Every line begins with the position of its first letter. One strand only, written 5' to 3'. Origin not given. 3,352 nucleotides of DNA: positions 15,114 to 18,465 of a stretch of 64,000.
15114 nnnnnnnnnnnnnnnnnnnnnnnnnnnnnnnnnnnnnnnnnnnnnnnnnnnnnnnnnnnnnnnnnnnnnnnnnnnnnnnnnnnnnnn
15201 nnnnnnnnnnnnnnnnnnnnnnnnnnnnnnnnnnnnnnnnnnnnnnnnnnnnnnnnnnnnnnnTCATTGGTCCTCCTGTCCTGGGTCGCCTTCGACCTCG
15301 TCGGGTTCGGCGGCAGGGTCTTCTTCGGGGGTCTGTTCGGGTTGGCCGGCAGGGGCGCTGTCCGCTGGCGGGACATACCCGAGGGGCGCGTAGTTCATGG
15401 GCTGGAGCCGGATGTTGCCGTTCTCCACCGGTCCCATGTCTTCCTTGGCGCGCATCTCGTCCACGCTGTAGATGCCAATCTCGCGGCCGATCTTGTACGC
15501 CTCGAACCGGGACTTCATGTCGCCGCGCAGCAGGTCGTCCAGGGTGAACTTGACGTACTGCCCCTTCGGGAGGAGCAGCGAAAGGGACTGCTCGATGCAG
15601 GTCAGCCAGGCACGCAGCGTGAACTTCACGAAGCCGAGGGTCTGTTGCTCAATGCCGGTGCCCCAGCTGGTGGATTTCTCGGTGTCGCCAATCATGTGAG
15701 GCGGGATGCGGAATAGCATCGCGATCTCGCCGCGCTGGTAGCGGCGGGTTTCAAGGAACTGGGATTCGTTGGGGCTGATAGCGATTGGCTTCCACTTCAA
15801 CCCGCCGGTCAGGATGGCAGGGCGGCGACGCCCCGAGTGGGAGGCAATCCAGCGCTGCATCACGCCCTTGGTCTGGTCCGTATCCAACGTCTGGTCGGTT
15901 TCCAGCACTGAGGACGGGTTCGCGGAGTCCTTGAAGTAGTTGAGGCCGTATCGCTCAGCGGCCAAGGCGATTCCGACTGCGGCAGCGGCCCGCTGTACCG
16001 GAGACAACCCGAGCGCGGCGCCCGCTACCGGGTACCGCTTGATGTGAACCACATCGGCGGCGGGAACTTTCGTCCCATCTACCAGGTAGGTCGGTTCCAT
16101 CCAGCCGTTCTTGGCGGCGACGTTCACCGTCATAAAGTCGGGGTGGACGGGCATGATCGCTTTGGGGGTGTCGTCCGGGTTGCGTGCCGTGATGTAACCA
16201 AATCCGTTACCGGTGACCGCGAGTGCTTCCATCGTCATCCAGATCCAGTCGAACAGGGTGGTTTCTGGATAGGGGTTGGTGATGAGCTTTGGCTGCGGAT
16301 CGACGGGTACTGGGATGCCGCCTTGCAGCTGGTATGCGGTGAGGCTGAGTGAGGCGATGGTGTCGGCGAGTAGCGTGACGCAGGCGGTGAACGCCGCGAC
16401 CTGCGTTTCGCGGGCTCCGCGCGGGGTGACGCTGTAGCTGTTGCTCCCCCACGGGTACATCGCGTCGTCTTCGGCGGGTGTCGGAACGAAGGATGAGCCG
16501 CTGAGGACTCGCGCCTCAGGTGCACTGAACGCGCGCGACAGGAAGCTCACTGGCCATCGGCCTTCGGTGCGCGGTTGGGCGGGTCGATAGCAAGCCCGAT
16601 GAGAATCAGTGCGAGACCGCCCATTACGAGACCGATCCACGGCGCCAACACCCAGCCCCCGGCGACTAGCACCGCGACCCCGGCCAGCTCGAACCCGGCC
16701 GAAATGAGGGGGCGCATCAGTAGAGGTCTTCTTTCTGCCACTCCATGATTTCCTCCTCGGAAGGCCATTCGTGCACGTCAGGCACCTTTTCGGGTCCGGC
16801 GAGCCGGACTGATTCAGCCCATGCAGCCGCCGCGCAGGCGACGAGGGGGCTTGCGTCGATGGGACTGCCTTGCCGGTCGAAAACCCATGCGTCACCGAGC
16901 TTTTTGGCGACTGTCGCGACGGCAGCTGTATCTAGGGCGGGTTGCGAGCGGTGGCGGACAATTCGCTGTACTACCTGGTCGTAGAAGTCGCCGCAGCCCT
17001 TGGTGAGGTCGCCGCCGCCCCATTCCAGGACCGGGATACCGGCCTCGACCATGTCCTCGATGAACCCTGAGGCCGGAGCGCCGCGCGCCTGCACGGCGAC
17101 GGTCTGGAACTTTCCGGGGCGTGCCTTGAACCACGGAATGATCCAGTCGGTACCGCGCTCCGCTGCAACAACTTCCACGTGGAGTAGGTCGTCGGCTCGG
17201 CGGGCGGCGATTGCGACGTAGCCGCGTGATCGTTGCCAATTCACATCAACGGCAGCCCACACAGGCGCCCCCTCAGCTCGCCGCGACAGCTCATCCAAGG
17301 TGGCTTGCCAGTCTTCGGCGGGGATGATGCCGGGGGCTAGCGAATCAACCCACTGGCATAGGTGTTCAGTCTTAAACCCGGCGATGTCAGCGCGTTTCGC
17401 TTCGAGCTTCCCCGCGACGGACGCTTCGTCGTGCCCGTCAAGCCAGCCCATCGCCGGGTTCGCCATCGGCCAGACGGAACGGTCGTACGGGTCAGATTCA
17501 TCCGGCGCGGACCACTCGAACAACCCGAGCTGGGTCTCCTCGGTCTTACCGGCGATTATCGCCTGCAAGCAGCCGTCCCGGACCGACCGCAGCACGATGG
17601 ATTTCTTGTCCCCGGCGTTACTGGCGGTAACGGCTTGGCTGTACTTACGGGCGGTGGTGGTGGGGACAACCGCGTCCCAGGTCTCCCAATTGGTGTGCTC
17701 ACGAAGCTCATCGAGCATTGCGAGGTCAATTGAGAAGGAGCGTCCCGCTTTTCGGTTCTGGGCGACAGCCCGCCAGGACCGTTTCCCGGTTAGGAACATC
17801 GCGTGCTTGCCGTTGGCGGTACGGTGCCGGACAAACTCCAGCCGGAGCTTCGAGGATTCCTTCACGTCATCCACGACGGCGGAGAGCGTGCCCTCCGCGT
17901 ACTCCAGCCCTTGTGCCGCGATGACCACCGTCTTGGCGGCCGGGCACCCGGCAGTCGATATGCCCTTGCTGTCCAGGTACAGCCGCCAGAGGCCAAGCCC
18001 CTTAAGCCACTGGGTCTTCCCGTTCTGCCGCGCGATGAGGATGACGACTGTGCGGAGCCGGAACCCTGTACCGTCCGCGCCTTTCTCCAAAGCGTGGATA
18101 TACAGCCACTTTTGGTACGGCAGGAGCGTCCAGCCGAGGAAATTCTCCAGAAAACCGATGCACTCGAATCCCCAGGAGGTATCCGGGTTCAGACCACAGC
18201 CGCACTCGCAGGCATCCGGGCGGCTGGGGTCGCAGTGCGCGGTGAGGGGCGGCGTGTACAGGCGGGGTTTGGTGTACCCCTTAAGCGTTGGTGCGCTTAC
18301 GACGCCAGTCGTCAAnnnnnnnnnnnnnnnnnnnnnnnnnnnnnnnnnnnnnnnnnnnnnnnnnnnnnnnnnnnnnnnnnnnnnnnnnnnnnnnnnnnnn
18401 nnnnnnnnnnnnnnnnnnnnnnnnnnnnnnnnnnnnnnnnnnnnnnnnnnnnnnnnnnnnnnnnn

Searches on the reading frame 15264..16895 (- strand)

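Call 60: search_protein_families(library=phrogs, proteins=[window:15264-16895:-], max_evalue=0.00001)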
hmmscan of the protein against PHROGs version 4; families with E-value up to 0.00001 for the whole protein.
window:15264-16895:- (543 aa): 5 families
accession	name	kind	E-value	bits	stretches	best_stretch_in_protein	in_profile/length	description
phrog_12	-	head and packaging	2e-100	338.7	1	110-533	42-458/646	portal protein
phrog_2662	-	head and packaging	7.9e-53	181.1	1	165-527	66-441/717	portal protein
phrog_5929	-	head and packaging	6.1e-48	164.1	1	312-516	3-213/228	portal protein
phrog_11323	-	unknown function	1.1e-22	81.5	1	401-505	1-109/130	-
phrog_2271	-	head and packaging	3.7e-12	45.8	1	274-503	168-400/859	portal protein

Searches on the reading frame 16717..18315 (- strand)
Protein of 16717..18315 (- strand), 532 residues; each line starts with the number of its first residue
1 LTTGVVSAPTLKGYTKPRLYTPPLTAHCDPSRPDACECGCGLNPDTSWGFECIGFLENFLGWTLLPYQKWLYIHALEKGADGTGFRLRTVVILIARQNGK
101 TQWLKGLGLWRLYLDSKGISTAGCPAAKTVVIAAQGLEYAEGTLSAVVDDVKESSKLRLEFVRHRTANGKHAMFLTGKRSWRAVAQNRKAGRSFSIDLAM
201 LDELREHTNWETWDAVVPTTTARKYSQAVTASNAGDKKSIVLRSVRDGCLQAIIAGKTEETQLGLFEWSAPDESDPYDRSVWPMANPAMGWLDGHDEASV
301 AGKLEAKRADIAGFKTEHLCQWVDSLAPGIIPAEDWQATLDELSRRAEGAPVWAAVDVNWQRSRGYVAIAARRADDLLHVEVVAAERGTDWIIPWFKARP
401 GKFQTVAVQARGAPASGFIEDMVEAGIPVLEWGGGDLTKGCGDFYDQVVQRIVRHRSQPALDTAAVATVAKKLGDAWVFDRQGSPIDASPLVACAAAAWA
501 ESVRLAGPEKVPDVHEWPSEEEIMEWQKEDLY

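Call 60: search_protein_families(library=phrogs, proteins=[window:16717-18315:-], max_evalue=0.00001)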
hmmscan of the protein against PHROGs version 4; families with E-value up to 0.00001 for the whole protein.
window:16717-18315:- (532 aa): 2 families
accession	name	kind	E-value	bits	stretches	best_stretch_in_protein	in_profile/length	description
phrog_9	-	head and packaging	4.5e-68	231.8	1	7-515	55-677/812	terminase large subunit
phrog_2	-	head and packaging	3.4e-14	53.5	1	62-415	264-538/807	terminase large subunit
